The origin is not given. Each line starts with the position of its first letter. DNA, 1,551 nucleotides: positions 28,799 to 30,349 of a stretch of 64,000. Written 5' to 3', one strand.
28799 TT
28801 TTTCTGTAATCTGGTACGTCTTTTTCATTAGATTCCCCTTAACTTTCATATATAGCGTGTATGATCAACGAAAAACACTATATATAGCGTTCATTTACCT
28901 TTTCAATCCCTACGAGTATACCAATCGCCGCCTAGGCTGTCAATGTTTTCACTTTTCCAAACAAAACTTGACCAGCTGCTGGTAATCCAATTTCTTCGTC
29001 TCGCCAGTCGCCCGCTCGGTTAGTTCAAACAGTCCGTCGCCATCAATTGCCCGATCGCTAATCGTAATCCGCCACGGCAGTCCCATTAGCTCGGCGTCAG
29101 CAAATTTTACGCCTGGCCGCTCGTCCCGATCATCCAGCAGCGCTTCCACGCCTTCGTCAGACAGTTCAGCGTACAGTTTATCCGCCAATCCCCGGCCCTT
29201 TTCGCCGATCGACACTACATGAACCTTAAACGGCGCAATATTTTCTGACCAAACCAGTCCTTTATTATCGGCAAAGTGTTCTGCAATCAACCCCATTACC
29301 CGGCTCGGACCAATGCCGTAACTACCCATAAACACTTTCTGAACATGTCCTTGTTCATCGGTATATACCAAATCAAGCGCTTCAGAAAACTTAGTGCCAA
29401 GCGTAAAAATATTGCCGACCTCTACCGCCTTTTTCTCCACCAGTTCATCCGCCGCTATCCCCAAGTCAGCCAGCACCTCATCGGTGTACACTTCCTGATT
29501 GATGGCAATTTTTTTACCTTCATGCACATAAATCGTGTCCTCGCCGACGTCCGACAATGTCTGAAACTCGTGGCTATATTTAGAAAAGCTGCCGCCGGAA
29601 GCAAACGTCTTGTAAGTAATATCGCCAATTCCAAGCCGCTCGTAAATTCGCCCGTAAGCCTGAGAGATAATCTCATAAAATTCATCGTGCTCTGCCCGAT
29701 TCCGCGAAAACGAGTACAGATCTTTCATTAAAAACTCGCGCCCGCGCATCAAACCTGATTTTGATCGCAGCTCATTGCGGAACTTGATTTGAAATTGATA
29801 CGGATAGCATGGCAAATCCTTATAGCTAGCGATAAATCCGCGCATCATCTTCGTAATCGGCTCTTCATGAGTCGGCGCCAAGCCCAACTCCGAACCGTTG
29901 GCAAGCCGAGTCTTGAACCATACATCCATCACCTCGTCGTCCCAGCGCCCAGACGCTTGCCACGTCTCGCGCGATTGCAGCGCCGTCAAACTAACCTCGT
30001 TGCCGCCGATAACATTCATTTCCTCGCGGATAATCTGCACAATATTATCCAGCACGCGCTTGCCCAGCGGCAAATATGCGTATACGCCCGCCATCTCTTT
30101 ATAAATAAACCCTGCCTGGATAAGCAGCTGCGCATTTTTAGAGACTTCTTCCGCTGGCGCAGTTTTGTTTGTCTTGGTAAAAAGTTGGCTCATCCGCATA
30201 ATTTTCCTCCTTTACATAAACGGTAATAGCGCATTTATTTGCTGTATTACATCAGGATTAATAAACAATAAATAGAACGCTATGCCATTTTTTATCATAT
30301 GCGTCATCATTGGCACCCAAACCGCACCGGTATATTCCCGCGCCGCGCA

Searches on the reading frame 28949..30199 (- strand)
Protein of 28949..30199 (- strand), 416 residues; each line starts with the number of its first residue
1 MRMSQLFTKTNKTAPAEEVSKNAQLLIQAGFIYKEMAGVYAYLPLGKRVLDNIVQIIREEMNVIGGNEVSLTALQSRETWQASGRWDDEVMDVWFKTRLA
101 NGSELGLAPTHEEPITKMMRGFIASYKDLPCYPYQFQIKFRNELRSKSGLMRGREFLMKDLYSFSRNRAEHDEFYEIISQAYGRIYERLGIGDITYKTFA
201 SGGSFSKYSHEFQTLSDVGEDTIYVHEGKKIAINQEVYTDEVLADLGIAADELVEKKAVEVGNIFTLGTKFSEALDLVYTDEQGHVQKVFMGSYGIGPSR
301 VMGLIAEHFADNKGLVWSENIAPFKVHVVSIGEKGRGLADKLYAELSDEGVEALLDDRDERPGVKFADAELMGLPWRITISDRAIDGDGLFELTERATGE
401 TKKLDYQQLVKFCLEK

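Call 93: search_protein_families(library=pfam, proteins=[window:28949-30199:-], max_evalue=0.00001)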
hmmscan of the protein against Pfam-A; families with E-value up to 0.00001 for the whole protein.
window:28949-30199:- (416 aa): 2 families
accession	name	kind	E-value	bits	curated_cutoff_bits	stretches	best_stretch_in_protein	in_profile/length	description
PF00587.30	tRNA-synt_2b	-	3.2e-29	102.7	29.3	1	95-308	1-178/179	tRNA synthetase class II core domain (G, H, P, S and T)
PF03129.25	HGTP_anticodon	-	5e-18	65.5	21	1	325-415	1-93/94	Anticodon binding domain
